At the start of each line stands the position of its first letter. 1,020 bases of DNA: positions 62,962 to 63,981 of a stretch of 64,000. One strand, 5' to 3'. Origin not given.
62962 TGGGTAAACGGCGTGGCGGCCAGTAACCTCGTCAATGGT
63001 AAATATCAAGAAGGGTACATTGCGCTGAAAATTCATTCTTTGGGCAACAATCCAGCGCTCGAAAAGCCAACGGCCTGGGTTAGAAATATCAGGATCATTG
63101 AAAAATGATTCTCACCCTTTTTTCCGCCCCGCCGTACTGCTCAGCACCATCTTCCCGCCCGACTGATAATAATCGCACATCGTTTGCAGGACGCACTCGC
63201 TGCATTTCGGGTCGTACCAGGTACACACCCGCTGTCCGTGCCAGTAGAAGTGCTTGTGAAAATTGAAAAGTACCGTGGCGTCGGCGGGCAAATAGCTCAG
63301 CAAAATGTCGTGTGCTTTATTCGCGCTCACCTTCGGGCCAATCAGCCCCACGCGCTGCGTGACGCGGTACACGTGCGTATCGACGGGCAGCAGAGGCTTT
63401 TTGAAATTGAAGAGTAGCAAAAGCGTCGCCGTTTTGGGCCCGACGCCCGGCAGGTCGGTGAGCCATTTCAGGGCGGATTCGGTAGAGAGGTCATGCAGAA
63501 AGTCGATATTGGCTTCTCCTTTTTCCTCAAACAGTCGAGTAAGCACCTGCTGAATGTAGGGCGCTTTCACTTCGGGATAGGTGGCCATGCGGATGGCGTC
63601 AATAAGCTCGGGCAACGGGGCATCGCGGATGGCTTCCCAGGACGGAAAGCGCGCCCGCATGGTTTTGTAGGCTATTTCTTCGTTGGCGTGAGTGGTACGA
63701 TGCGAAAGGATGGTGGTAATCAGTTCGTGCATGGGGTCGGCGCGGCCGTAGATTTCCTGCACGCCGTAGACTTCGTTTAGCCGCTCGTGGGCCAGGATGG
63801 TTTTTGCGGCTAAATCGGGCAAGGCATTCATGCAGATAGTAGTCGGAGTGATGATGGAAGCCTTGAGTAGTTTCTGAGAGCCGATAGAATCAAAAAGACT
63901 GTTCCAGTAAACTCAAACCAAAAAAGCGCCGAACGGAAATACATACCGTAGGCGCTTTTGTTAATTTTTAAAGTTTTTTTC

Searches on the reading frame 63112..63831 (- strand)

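Call 34: search_protein_families(library=pfam, max_evalue=0.01, proteins=[window:63112-63831:-])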
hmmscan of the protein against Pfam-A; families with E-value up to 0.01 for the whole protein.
window:63112-63831:- (239 aa): 3 families
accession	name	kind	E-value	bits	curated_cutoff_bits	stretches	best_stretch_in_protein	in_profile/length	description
PF00730.31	HhH-GPD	-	1.1e-10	42.2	26.2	1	38-177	1-102/108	HhH-GPD superfamily base excision DNA repair protein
PF00633.29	HHH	-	0.00016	21.8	24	1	122-140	11-29/30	Helix-hairpin-helix motif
PF21176.3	RecR_HhH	-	0.0047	17.2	27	0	124-136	8-20/45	RecR, helix-hairpin-helix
